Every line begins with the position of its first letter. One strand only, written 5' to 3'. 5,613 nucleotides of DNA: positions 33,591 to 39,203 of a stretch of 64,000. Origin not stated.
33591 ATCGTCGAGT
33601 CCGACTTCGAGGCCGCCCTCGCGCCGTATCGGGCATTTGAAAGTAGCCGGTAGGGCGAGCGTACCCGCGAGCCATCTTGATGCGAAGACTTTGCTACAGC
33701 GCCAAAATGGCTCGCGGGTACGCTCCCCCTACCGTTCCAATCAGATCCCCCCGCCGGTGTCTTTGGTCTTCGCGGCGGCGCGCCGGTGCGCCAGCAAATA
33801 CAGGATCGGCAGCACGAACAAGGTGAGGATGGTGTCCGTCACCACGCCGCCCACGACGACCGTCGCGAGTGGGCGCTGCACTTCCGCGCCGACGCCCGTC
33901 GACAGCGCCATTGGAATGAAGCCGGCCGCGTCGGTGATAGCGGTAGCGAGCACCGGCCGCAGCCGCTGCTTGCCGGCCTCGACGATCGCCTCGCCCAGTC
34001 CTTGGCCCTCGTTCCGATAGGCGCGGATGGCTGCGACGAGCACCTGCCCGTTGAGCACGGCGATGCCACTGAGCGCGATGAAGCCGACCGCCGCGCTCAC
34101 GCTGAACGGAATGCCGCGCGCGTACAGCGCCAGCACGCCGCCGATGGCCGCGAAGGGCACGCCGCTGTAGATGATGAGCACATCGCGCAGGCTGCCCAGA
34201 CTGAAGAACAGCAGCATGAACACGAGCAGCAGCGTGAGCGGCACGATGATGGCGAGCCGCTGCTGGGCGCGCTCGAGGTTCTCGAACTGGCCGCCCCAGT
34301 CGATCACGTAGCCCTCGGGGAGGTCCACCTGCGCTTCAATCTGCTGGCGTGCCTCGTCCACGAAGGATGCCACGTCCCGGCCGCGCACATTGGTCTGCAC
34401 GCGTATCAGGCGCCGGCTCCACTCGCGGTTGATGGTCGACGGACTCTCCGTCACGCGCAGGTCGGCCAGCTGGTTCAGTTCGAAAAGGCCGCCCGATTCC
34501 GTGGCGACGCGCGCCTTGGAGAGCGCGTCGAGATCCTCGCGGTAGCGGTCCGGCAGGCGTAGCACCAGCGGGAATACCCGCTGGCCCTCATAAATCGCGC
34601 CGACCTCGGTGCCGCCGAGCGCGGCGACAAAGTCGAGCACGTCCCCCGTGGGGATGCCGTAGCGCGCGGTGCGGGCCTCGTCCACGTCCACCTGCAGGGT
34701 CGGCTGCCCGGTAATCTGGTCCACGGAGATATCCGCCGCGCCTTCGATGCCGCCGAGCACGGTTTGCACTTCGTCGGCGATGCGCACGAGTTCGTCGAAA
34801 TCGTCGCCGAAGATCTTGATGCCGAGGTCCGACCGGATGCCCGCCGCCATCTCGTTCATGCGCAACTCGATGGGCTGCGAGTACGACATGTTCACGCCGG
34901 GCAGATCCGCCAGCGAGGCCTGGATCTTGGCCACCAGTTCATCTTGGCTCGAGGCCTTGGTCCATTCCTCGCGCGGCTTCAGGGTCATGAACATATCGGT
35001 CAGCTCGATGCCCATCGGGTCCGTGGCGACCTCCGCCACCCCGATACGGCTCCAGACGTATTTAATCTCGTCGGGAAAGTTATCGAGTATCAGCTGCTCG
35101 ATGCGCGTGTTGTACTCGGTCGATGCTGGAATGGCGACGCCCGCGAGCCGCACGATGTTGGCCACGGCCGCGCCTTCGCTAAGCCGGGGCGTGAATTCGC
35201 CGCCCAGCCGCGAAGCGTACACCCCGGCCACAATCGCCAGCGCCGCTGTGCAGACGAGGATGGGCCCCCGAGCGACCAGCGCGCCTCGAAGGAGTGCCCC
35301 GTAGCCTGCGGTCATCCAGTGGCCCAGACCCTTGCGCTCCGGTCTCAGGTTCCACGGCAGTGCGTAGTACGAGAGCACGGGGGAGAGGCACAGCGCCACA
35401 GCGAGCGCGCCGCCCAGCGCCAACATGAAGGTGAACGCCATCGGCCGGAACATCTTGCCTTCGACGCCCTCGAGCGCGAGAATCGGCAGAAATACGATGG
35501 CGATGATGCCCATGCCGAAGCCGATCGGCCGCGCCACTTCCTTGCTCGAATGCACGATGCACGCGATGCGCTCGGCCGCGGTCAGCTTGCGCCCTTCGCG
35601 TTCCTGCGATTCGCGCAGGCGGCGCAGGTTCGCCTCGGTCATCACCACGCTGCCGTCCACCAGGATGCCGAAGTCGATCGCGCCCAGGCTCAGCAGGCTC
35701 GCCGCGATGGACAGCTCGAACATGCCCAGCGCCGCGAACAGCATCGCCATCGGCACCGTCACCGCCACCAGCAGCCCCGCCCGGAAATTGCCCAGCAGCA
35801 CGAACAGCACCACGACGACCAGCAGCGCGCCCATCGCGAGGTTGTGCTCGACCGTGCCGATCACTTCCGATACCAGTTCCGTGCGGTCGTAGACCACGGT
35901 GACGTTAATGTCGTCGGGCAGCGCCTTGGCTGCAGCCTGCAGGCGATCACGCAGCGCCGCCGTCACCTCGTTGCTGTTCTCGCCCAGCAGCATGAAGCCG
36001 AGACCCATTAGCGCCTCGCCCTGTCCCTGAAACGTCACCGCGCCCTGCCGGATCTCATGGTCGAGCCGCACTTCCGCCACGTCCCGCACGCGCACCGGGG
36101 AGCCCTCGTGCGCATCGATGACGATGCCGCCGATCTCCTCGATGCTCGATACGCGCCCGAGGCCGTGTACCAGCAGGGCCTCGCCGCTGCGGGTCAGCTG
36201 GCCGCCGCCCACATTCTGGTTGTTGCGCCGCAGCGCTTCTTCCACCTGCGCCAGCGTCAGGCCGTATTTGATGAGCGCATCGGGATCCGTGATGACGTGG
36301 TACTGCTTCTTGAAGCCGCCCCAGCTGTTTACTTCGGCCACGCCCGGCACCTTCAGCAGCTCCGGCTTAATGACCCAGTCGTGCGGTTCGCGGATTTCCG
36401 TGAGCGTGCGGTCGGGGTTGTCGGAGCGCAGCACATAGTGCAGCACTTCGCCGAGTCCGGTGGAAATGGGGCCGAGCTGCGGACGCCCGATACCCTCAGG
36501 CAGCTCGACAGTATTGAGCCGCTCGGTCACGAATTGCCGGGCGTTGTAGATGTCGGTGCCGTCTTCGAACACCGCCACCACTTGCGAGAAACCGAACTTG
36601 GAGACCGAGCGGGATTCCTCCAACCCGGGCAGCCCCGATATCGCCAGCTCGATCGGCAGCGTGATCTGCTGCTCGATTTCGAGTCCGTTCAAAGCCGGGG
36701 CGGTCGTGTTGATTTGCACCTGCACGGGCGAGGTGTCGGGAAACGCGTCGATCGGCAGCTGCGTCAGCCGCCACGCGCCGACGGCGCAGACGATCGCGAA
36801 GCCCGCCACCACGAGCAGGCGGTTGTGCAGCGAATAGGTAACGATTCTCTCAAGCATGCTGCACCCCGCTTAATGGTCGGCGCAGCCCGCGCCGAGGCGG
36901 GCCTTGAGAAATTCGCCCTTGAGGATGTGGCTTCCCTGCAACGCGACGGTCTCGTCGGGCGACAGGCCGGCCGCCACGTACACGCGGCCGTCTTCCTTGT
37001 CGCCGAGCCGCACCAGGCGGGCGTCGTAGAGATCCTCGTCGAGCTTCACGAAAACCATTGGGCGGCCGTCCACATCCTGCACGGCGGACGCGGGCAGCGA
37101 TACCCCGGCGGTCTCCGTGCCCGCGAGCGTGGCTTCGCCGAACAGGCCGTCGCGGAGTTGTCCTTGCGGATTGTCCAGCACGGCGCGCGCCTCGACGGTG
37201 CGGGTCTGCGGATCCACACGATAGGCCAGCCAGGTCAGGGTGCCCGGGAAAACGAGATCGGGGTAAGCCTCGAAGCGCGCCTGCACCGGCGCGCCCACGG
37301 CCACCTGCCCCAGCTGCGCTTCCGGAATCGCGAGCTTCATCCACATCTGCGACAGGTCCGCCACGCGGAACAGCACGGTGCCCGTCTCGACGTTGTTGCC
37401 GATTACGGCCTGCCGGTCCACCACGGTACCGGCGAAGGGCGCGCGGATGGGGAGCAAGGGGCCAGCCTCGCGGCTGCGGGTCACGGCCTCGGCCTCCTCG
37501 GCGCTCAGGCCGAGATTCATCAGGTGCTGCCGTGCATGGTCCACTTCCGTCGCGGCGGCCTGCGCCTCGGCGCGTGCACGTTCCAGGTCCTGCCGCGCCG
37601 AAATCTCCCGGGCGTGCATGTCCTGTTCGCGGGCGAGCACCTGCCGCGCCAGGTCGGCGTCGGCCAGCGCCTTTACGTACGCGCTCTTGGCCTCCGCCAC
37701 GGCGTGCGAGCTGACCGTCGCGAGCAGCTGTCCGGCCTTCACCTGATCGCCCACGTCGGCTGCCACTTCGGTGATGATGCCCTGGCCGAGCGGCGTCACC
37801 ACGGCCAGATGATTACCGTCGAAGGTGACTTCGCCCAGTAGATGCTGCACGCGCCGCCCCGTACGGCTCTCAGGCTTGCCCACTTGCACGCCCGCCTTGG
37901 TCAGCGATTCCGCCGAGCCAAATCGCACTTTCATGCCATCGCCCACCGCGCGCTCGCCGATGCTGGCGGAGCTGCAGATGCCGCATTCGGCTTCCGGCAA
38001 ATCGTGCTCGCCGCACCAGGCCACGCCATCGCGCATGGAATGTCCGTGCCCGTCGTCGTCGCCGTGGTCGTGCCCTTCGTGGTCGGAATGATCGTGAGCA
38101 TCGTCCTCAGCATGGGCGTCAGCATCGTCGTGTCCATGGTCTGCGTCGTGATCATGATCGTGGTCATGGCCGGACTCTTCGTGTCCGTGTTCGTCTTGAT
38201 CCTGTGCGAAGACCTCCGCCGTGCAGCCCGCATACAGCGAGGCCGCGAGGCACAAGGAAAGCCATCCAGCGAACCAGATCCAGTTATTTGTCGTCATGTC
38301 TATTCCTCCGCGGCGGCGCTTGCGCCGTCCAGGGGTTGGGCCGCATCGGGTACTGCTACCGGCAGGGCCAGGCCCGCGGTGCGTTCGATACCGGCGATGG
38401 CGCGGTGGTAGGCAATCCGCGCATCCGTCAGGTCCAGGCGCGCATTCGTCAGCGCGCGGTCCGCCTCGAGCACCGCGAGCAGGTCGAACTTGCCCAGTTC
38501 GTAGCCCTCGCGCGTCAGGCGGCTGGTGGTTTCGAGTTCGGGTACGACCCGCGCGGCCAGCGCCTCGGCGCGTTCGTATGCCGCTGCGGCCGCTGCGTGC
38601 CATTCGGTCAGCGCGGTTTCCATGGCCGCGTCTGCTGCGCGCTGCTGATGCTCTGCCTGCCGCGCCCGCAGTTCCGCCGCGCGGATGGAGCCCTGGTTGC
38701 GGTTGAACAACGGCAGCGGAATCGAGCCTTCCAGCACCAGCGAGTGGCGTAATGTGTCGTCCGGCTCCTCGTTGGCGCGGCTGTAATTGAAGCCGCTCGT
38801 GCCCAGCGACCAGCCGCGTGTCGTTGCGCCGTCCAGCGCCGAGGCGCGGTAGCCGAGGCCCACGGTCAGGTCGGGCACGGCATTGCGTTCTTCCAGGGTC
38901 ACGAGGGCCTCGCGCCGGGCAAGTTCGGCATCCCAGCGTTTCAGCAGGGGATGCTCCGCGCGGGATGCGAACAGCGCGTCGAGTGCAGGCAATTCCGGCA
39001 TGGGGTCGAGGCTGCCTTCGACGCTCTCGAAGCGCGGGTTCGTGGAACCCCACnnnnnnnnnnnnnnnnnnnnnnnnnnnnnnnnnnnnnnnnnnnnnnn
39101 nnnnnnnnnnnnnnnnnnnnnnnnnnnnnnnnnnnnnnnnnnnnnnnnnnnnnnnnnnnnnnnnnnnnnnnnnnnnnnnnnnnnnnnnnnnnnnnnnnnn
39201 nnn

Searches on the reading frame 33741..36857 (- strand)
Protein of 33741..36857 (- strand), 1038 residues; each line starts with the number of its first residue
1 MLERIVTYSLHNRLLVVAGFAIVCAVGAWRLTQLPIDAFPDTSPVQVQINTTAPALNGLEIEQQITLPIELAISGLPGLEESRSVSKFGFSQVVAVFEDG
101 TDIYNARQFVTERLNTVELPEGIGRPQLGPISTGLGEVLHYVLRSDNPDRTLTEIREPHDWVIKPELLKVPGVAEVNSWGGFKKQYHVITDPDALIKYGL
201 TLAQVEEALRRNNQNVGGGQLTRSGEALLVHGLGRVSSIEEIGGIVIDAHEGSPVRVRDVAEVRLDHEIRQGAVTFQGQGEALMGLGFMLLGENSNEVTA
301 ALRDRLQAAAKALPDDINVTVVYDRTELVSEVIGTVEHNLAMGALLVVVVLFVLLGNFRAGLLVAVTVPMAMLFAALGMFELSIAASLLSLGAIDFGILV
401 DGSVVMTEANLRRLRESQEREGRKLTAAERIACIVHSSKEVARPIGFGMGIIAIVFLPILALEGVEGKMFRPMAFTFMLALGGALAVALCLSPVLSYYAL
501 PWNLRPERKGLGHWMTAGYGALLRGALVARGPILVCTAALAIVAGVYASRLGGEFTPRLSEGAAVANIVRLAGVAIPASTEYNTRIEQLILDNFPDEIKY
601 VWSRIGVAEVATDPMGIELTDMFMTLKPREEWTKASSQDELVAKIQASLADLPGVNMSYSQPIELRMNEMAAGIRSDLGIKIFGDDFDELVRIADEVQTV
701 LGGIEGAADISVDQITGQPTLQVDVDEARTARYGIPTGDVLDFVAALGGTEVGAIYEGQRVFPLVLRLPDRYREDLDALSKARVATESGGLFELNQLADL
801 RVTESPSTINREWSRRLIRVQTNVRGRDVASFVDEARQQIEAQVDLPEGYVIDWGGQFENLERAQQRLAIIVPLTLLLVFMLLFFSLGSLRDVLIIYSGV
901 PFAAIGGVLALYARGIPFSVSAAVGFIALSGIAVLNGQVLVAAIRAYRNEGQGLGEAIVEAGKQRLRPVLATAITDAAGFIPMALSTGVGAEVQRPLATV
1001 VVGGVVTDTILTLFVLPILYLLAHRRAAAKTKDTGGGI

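Call 7: search_protein_families(library=pfam, proteins=[window:33741-36857:-], max_evalue=0.01)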
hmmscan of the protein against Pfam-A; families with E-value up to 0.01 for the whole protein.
window:33741-36857:- (1038 aa): 1 family
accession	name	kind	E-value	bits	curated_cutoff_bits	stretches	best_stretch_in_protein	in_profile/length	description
PF00873.25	ACR_tran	-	7.5e-266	885.1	28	1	6-1024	2-1021/1021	AcrB/AcrD/AcrF family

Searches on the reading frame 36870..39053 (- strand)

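Call 7: search_protein_families(library=pfam, proteins=[window:36870-39053:-], max_evalue=0.01)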
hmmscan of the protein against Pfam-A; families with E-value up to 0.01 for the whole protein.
window:36870-39053:- (727 aa): 4 families
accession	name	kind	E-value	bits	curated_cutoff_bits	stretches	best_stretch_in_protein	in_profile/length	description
PF16576.10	HlyD_D23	-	1e-49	169.2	30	1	404-638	7-213/214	Barrel-sandwich domain of CusB or HlyD membrane-fusion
PF13437.12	HlyD_3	-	9.8e-21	74.9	22.2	1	536-633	2-103/106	HlyD family secretion protein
PF00364.28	Biotin_lipoyl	-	0.00025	21.3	22.1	0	425-448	15-37/73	Biotin-requiring enzyme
PF13533.13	Biotin_lipoyl_2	-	0.0015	18.8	29.8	0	424-447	8-31/32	Biotin-lipoyl like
